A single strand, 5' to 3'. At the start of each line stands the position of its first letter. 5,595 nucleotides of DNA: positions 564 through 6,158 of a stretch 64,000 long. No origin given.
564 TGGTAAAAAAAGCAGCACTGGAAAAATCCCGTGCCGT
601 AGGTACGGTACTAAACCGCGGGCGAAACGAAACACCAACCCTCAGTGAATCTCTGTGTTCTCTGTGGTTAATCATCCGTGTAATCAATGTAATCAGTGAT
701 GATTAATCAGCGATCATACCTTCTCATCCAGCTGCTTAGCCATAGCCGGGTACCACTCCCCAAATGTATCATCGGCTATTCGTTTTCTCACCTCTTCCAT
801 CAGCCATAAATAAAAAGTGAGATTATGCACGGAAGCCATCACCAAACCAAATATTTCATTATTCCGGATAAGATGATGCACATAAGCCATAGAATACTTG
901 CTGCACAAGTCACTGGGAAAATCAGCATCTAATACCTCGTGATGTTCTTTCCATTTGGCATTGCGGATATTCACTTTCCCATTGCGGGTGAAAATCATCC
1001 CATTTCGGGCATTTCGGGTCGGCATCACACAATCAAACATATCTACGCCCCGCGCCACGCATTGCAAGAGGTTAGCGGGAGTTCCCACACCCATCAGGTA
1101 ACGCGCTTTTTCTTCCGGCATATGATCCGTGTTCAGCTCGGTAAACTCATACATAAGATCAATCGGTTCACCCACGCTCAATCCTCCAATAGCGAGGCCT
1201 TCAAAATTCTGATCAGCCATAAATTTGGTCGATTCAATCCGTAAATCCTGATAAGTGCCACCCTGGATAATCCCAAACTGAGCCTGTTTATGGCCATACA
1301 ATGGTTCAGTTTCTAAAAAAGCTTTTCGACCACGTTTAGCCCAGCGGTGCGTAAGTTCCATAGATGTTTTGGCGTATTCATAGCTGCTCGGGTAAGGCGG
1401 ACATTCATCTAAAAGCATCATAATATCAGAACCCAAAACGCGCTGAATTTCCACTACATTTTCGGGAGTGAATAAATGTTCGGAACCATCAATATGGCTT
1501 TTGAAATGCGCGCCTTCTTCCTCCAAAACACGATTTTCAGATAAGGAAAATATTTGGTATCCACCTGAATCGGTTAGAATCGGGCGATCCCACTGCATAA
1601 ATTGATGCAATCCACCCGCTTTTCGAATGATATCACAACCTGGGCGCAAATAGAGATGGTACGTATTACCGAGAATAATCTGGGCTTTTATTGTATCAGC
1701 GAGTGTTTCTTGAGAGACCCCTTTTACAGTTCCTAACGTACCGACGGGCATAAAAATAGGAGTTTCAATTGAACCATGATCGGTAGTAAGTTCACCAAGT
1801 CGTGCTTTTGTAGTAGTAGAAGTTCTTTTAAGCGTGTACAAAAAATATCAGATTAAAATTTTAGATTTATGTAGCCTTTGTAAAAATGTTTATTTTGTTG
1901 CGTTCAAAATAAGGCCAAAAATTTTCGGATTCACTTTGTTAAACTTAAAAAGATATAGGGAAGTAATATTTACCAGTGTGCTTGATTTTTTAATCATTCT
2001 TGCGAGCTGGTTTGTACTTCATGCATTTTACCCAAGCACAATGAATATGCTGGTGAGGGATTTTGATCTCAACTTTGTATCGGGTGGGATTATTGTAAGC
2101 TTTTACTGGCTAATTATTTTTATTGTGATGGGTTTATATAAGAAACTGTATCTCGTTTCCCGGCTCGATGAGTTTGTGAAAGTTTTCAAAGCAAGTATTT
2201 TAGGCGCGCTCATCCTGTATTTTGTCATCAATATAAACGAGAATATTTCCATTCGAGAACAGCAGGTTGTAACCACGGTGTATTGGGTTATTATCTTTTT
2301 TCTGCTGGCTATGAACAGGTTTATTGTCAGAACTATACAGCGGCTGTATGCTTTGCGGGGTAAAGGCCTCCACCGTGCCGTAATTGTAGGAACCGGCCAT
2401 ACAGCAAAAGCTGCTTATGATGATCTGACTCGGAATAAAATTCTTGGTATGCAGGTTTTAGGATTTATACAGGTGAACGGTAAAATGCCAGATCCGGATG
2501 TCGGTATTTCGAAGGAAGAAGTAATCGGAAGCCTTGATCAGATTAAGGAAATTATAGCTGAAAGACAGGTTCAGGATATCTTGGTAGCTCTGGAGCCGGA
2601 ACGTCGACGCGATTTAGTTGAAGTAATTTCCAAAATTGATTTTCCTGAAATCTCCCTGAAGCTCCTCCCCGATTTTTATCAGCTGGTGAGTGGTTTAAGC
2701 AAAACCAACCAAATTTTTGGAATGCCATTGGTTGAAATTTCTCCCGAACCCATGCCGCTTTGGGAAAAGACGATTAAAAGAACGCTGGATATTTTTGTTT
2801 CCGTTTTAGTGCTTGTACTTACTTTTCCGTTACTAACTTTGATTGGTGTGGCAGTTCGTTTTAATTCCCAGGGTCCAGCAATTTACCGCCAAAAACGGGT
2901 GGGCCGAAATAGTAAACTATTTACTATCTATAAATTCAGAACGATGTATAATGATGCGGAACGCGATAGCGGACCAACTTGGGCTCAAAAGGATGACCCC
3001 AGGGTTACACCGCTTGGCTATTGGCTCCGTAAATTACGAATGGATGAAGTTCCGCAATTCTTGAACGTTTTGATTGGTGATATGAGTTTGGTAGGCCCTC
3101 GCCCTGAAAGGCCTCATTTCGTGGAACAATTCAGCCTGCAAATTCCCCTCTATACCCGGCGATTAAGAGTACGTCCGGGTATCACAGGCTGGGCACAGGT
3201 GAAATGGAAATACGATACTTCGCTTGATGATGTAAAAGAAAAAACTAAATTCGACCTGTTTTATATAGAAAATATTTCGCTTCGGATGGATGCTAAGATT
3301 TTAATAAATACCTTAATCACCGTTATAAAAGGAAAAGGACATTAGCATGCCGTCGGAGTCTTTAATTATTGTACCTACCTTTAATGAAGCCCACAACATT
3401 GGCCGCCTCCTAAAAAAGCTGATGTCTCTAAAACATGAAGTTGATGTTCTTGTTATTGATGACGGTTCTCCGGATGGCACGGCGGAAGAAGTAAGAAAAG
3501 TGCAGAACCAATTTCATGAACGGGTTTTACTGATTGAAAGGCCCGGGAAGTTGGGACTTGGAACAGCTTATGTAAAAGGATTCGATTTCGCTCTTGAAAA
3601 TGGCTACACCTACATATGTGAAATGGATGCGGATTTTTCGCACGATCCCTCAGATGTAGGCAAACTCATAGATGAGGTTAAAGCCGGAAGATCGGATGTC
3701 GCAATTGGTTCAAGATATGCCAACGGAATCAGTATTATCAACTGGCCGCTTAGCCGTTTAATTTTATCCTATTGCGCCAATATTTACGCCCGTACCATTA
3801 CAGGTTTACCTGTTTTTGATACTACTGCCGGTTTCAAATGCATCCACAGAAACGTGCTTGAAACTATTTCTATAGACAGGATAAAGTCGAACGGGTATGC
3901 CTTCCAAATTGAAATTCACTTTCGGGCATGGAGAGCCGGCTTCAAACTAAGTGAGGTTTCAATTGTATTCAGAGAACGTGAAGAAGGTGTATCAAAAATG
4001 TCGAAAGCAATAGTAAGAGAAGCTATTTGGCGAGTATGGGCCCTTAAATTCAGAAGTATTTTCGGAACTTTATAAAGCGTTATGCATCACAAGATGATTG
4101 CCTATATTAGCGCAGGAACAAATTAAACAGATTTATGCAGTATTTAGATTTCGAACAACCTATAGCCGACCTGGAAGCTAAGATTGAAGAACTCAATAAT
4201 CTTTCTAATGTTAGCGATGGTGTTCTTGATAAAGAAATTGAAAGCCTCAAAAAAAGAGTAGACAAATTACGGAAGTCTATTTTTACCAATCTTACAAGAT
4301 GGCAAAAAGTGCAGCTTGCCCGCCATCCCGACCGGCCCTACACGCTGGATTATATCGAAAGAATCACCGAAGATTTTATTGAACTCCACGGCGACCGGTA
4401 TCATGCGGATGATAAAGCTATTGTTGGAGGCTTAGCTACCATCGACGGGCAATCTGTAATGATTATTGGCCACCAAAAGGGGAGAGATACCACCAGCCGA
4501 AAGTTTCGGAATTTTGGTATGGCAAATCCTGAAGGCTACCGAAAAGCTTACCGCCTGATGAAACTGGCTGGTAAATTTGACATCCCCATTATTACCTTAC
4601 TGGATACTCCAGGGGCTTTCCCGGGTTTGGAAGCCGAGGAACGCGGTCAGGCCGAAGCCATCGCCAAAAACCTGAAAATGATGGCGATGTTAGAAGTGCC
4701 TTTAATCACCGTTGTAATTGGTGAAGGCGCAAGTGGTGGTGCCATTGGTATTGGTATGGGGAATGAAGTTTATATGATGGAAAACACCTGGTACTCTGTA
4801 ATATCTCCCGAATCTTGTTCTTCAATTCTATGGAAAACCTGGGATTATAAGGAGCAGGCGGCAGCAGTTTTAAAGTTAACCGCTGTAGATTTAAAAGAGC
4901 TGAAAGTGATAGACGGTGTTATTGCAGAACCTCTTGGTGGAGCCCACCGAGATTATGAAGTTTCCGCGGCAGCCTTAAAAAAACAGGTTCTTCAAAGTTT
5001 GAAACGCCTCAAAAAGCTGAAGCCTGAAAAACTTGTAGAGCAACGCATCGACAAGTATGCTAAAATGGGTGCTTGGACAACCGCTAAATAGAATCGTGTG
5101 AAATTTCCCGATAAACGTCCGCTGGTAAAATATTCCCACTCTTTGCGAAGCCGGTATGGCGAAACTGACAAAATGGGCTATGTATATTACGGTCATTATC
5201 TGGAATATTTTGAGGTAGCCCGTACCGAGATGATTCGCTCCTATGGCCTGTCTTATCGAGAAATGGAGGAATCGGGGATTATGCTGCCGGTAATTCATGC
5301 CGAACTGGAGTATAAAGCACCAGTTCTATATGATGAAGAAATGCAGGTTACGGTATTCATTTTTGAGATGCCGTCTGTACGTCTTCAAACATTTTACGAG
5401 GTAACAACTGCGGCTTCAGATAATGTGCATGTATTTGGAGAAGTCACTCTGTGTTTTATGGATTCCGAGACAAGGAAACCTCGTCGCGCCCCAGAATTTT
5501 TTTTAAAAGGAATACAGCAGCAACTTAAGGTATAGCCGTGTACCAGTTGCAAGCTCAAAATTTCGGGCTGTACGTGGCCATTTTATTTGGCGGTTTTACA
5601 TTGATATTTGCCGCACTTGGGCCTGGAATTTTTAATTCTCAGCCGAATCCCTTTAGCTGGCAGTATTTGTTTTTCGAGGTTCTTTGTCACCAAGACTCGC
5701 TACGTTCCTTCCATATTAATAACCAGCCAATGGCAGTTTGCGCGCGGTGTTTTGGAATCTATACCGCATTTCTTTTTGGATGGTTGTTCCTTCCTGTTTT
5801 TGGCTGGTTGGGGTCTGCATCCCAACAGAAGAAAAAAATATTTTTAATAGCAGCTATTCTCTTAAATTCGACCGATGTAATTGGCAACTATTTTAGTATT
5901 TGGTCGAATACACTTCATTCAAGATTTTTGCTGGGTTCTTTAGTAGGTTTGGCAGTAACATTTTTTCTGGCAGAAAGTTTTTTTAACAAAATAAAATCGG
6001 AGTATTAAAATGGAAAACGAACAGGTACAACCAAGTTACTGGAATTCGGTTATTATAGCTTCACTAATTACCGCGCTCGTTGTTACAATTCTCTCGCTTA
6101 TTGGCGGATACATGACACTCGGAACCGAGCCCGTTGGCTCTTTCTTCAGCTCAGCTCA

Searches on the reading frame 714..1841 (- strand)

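Call 48: search_protein_families(library=pfam, proteins=[window:714-1841:-], max_evalue=0.0001)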
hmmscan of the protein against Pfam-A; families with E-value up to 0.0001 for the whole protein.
window:714-1841:- (375 aa): 1 family
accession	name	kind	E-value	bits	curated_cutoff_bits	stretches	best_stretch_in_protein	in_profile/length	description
PF01702.25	TGT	-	1.9e-153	511.2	26.3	1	12-371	2-355/357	Queuine tRNA-ribosyltransferase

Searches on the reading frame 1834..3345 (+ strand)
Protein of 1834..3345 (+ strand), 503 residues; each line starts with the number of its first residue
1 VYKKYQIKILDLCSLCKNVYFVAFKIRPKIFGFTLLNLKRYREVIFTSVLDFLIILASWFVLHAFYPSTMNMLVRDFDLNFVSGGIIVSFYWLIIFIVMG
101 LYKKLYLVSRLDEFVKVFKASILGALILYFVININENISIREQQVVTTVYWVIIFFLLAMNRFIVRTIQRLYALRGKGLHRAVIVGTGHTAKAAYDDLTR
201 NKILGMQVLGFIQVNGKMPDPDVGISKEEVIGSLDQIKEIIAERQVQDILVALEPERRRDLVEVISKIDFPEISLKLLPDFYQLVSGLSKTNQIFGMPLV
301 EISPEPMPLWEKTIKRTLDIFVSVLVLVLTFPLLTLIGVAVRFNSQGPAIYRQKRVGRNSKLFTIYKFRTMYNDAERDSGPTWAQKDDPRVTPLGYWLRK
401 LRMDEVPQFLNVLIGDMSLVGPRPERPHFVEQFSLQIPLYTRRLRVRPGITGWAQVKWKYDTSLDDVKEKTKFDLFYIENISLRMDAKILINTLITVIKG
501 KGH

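Call 48: search_protein_families(library=pfam, proteins=[window:1834-3345:+], max_evalue=0.0001)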
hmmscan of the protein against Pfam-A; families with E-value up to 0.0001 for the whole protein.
window:1834-3345:+ (503 aa): 2 families
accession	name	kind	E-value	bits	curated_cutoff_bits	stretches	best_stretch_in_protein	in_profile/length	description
PF02397.22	Bac_transf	-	3.3e-66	222.7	27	1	315-499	1-179/179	Bacterial sugar transferase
PF13727.12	CoA_binding_3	-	2.2e-11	44.5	25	1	99-268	3-164/175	CoA-binding domain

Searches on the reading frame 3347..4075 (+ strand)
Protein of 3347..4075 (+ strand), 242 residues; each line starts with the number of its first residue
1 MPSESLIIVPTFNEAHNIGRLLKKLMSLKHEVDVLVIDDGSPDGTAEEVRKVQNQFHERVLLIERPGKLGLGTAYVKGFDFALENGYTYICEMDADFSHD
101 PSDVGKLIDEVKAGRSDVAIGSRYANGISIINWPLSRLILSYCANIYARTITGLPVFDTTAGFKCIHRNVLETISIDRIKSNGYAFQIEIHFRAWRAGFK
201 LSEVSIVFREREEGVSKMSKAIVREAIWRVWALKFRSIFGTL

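Call 48: search_protein_families(library=pfam, proteins=[window:3347-4075:+], max_evalue=0.0001)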
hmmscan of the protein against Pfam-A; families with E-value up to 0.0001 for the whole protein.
window:3347-4075:+ (242 aa): 1 family
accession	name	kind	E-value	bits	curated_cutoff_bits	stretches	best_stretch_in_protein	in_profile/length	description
PF00535.33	Glycos_transf_2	-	4.3e-30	105.3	23.3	1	7-174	2-167/168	Glycosyl transferase family 2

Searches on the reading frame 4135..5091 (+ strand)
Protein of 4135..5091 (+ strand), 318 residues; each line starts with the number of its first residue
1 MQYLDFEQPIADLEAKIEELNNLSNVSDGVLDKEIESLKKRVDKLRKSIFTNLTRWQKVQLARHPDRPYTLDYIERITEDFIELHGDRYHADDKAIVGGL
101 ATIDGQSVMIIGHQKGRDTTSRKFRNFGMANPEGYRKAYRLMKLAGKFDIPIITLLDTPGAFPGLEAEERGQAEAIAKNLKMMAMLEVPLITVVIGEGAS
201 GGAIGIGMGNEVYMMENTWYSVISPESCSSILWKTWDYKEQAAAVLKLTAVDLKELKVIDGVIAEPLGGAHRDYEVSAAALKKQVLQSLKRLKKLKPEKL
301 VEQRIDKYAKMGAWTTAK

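Call 48: search_protein_families(library=pfam, proteins=[window:4135-5091:+], max_evalue=0.0001)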
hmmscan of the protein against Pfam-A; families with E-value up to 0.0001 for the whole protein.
window:4135-5091:+ (318 aa): 2 families
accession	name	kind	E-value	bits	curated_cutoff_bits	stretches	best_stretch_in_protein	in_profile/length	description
PF03255.19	ACCA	-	1.2e-146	488.2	23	1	3-312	1-310/310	Acetyl co-enzyme A carboxylase carboxyltransferase-like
PF01039.27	Carboxyl_trans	-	9.2e-19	67.8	22.3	1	94-244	282-428/493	Carboxyl transferase domain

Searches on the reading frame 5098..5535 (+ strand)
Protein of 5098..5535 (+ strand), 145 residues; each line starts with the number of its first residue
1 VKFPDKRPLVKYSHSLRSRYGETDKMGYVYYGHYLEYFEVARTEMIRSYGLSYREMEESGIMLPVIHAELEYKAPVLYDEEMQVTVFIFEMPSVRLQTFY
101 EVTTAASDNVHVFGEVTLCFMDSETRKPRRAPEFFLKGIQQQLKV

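Call 48: search_protein_families(library=pfam, proteins=[window:5098-5535:+], max_evalue=0.0001)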
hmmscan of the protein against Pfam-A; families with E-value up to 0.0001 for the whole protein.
window:5098-5535:+ (145 aa): 2 families
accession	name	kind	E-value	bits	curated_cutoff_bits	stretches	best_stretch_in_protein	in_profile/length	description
PF13279.12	4HBT_2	-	1.4e-18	68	25.5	1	20-137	3-120/122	Thioesterase-like superfamily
PF03061.28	4HBT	-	9.4e-09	35.9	20.6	1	26-103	1-71/79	Thioesterase superfamily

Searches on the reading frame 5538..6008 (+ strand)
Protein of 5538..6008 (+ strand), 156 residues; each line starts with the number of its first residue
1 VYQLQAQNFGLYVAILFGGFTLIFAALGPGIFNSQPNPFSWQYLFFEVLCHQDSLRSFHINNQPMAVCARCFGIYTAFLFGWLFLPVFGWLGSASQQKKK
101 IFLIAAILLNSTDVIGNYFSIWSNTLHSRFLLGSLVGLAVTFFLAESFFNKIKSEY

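Call 48: search_protein_families(library=pfam, proteins=[window:5538-6008:+], max_evalue=0.0001)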
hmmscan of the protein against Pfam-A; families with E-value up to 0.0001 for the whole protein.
window:5538-6008:+ (156 aa): 1 family
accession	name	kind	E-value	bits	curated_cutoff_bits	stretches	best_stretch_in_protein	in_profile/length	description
PF09858.14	DUF2085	-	1.5e-18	67.4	25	1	50-142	1-89/90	Predicted membrane protein (DUF2085)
